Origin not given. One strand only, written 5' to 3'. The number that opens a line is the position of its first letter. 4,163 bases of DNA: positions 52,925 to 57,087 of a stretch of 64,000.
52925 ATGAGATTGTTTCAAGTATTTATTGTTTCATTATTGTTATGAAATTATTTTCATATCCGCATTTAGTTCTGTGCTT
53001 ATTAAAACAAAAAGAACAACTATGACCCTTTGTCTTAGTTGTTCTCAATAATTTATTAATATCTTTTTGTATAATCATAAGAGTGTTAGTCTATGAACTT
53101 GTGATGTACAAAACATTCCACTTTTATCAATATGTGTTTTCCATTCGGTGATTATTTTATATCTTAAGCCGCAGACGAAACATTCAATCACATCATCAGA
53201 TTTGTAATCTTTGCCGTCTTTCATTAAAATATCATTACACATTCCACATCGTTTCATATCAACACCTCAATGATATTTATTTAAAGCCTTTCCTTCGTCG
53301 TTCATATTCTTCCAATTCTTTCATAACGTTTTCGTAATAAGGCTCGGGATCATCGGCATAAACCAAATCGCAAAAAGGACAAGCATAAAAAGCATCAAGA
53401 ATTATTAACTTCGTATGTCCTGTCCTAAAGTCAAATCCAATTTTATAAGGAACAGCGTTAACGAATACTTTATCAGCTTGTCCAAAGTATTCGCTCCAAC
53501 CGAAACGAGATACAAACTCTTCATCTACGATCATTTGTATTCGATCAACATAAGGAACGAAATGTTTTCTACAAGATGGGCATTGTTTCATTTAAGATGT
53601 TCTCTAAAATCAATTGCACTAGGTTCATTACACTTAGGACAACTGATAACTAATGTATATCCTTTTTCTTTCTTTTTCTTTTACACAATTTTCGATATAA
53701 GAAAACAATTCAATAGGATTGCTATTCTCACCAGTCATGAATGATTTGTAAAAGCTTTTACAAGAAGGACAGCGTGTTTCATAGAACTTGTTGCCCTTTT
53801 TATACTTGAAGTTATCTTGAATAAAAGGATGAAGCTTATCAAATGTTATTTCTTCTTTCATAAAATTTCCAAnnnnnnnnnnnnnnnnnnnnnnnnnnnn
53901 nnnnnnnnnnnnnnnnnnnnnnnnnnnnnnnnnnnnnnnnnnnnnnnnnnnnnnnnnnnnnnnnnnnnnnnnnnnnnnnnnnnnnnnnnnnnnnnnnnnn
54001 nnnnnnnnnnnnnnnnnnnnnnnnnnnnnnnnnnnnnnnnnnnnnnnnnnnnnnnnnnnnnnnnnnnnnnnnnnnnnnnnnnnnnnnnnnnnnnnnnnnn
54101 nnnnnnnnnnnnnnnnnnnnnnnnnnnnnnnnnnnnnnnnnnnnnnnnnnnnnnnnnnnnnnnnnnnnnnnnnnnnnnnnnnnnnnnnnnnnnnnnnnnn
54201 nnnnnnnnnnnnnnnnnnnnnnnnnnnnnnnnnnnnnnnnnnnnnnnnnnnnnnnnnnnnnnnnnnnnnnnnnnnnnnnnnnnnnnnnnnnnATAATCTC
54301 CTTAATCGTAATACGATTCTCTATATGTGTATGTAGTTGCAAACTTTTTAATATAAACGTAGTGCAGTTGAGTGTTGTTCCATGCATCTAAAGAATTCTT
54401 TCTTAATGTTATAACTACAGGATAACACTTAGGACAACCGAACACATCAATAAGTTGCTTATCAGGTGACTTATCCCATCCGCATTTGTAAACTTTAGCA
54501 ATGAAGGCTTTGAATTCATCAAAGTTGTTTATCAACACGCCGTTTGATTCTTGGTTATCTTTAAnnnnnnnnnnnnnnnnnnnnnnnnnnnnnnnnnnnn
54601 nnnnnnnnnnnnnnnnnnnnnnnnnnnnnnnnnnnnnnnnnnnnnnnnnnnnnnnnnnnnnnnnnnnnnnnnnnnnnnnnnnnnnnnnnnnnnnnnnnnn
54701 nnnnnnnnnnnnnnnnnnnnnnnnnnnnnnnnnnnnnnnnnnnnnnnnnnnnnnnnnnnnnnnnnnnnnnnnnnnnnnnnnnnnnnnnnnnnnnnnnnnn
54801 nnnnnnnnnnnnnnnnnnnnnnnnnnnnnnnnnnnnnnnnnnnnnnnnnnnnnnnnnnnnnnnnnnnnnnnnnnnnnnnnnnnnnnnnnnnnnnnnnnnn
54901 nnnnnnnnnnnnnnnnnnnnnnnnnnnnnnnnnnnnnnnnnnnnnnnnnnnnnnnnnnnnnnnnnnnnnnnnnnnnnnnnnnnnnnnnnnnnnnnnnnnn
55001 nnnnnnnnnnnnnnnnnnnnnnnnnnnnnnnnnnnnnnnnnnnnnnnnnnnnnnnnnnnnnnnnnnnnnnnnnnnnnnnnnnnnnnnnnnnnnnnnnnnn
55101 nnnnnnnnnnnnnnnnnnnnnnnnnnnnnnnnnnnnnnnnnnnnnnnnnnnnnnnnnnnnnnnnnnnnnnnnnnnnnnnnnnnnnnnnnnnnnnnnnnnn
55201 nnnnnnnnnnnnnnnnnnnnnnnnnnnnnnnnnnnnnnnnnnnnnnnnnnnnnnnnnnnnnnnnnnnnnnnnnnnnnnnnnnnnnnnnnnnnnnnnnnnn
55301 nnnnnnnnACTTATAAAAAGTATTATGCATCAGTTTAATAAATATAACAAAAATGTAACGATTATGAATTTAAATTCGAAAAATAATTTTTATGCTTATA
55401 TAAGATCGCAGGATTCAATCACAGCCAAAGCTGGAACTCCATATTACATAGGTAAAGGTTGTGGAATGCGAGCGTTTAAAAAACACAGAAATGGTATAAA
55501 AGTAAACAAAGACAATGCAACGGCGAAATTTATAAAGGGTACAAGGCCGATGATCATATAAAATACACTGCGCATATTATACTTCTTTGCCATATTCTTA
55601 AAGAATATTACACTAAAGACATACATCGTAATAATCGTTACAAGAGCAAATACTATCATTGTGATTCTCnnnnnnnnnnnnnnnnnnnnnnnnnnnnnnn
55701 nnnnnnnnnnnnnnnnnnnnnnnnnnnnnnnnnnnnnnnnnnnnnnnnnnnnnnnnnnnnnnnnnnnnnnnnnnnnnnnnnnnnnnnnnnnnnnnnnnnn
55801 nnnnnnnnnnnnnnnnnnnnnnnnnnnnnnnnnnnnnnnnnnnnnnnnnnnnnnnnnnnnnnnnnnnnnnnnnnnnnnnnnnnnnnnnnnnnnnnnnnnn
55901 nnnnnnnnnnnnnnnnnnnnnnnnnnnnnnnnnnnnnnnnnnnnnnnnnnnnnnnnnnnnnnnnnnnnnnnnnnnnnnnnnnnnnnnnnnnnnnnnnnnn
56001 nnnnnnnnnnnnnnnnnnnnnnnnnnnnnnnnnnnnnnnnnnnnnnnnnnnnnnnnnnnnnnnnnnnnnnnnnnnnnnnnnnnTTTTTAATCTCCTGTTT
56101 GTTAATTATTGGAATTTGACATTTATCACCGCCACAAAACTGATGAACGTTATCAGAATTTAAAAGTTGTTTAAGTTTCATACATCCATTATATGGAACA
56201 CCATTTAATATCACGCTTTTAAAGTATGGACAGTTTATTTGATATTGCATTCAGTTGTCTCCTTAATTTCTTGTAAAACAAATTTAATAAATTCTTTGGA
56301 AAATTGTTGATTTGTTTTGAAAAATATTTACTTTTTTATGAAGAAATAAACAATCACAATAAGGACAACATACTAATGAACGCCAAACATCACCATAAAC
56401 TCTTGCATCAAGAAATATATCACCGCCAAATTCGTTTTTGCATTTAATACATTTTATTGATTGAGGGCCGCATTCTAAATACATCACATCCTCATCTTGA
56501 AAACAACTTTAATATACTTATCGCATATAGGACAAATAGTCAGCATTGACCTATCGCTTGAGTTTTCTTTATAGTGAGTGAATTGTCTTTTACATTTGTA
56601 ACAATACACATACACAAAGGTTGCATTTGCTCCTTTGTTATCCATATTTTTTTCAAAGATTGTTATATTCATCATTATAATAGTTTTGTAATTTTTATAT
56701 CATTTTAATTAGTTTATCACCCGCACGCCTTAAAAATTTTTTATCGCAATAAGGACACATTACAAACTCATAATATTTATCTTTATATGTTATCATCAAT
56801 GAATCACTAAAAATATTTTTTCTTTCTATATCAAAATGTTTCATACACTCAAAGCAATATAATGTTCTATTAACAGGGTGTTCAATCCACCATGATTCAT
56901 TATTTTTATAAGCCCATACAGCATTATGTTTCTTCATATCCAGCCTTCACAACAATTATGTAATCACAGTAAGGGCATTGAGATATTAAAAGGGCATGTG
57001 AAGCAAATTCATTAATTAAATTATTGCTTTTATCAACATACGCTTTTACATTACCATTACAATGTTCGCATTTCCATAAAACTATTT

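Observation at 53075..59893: Tandem cluster of at least 12 paralogous small Cys4 zinc-ribbon proteins on the minus strand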

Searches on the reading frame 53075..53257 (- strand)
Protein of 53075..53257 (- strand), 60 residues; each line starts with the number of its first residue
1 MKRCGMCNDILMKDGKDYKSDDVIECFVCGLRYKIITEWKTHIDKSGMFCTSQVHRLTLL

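Call 4: search_protein_families(library=pfam, max_evalue=1, proteins=[window:53075-53257:-])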
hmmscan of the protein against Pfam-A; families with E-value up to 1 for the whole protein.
window:53075-53257:- (60 aa): 2 families
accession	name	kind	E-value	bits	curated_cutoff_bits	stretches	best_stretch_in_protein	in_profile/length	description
PF24451.1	DUF7567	-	0.078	13.3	27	1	22-57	15-44/131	Family of unknown function (DUF7567)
PF14446.12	Prok-RING_1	-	0.31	11.4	29.1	1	2-32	5-29/54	Prokaryotic RING finger family 1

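Call 5: search_protein_families(library=phrogs, max_evalue=0.01, proteins=[window:53075-53257:-])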
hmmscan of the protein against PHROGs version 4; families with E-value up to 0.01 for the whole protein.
window:53075-53257:- (60 aa): 2 families
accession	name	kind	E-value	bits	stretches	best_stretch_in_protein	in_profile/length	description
phrog_6455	-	unknown function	0.007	17.6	1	2-54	4-57/101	-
phrog_10268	-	unknown function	0.0096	16.9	0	6-41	4-38/53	-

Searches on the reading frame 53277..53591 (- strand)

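Call 4: search_protein_families(library=pfam, max_evalue=1, proteins=[window:53277-53591:-])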
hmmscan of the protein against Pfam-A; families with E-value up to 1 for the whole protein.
window:53277-53591:- (104 aa): 6 families
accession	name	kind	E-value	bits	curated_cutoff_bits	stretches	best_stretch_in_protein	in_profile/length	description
PF13894.12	zf-C2H2_4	-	0.054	14.7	27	0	3-12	2-11/24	C2H2-type zinc finger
PF18112.7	Zn-C2H2_12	-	0.094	13.6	23.2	0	71-79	3-11/27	Autophagy receptor zinc finger-C2H2 domain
PF21957.2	Zn_ribbon_16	-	0.12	12.8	27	1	3-20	16-34/65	Zinc beta-ribbon finger, putative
PF24292.1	DUF7479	-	0.19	12.3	27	0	68-94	30-54/60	Domain of unknown function (DUF7479)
PF15750.11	UBZ_FAAP20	-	0.28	11.5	25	0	2-13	2-13/35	Ubiquitin-binding zinc-finger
PF13465.12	zf-H2C2_2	-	0.63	11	40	0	3-12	16-25/26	Zinc-finger double domain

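Call 5: search_protein_families(library=phrogs, max_evalue=0.01, proteins=[window:53277-53591:-])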
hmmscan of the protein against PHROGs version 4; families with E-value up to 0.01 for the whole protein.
window:53277-53591:- (104 aa): 1 family
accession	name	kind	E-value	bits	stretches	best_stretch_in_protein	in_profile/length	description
phrog_4875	-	unknown function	0.00054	21.1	0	66-95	28-54/77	-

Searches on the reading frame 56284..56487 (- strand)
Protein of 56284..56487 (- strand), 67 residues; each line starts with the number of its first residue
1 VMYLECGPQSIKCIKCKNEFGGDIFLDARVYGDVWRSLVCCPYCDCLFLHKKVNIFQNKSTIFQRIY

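Call 4: search_protein_families(library=pfam, max_evalue=1, proteins=[window:56284-56487:-])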
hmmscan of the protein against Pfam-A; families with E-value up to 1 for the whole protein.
window:56284-56487:- (67 aa): 2 families
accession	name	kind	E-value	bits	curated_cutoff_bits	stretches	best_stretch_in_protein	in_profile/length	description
PF16002.10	Headcase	-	0.029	14.3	27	1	5-53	115-165/198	Headcase protein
PF14369.11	Zn_ribbon_19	-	0.11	13.2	30.8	0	37-50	20-33/35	zinc-ribbon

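Call 5: search_protein_families(library=phrogs, max_evalue=0.01, proteins=[window:56284-56487:-])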
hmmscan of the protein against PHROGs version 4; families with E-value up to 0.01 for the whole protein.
window:56284-56487:- (67 aa): 1 family
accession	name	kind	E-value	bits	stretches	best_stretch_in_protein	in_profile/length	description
phrog_3786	-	unknown function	6.8e-05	23.8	1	10-61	33-80/86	-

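Call 94: predict_structure(alignment_id=A8)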
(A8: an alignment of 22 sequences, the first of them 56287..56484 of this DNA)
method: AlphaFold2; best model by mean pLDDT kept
length: 66 residues; sequences in the alignment: 22
mean_pLDDT: 57.3   pTM: 0.40
mean pLDDT of the five models: 57.3, 56.9, 55.6, 54.6, 54.4
residues with pLDDT >= 90: 0; 70-90: 16; 50-70: 28; < 50: 22
segments of 3 or more residues with pLDDT < 50: 1-5, 27-31, 52-60, 64-66
pLDDT, mean of each block of 10 residues (from residue 1): 51 75 53 60 69 41 48
secondary structure, 60 per line:
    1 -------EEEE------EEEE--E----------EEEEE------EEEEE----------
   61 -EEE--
elements in order: E8-11 E18-21 E35-39 E46-50 E62-64

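Call 95: search_dna_similar(query=window:56284-56487:-, collection=phages, mode=protein, max_evalue=1, max_rows=15)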
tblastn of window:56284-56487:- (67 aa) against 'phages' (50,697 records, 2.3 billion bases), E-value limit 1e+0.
No match.

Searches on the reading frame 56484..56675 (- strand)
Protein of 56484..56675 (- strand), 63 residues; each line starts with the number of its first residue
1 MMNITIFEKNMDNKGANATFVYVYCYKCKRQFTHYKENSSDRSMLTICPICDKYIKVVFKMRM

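Call 4: search_protein_families(library=pfam, max_evalue=1, proteins=[window:56484-56675:-])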
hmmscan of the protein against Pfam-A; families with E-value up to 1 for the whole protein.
window:56484-56675:- (63 aa): 11 families
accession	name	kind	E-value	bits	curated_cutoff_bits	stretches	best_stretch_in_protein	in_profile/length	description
PF05207.18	Zn_ribbon_CSL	-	0.0016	18.5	29.2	1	17-60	14-55/55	CSL zinc finger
PF14369.11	Zn_ribbon_19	-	0.0064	17.1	30.8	1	24-52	4-28/35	zinc-ribbon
PF08209.17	Sgf11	-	0.0074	16.3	26.4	0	21-31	3-13/33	Sgf11 (transcriptional regulation protein)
PF20723.3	Pellino_RING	-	0.011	16.2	22.6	1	9-58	22-69/144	Pellino, RING domain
PF01873.23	eIF-5_eIF-2B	-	0.032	14.6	27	1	22-52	87-115/117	Domain found in IF2B/IF5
PF05605.18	zf-Di19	-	0.034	14.8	27.5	1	32-57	18-43/54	Drought induced 19 protein (Di19), zinc-binding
PF25207.1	DUF7837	-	0.1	13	27.8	0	34-54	23-43/47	Domain of unknown function (DUF7837)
PF13913.12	zf-C2HC_2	-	0.11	12.7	27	0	25-32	5-12/25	zinc-finger of a C2HC-type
PF18439.7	zf_UBZ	-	0.23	11.6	25.6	0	47-57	4-14/32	Ubiquitin-Binding Zinc Finger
PF00096.32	zf-C2H2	-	0.34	11.9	25.2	0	24-36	2-14/23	Zinc finger, C2H2 type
PF13920.12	zf-C3HC4_3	-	0.34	11.2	27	0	23-56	24-47/49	Zinc finger, C3HC4 type (RING finger)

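Call 5: search_protein_families(library=phrogs, max_evalue=0.01, proteins=[window:56484-56675:-])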
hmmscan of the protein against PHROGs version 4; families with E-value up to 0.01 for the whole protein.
window:56484-56675:- (63 aa): 0 families

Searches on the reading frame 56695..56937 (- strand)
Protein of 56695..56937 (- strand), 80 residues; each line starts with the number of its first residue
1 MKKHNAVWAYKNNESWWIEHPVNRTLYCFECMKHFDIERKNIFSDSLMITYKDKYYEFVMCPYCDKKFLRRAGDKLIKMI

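Call 4: search_protein_families(library=pfam, max_evalue=1, proteins=[window:56695-56937:-])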
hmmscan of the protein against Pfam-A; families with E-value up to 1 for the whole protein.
window:56695-56937:- (80 aa): 4 families
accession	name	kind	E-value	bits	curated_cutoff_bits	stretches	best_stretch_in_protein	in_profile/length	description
PF14369.11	Zn_ribbon_19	-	0.0009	19.8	30.8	1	58-69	21-32/35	zinc-ribbon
PF13465.12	zf-H2C2_2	-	0.017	15.9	40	0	61-69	17-25/26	Zinc-finger double domain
PF01927.22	Mut7-C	-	0.038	14.5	23.3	1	25-68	90-133/146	Mut7-C RNAse domain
PF01155.25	HypA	-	0.15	12.5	28.9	1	22-70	67-98/112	Hydrogenase/urease nickel incorporation, metallochaperone, hypA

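Call 5: search_protein_families(library=phrogs, max_evalue=0.01, proteins=[window:56695-56937:-])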
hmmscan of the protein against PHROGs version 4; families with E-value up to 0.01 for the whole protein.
window:56695-56937:- (80 aa): 0 families

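Call 19: find_encoding_contigs(protein=window:56695-56937:-, flank=10000, max_places=6)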
Protein window:56695-56937:- (80 aa): 1 contig read that carries it; 1 place shown.
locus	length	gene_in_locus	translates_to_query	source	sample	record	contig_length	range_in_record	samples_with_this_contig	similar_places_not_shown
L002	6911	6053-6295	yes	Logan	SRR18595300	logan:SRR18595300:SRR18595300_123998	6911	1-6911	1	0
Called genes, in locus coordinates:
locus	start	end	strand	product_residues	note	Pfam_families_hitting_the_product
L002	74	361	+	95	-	-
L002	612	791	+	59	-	-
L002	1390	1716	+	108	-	PF01844:HNH (weak)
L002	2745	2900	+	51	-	-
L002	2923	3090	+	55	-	-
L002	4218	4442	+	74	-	-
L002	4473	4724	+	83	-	-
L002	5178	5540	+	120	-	PF03013:Pyr_excise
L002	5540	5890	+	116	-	-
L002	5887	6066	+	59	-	-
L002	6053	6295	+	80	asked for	-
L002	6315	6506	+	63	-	-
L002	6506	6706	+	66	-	-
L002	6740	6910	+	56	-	?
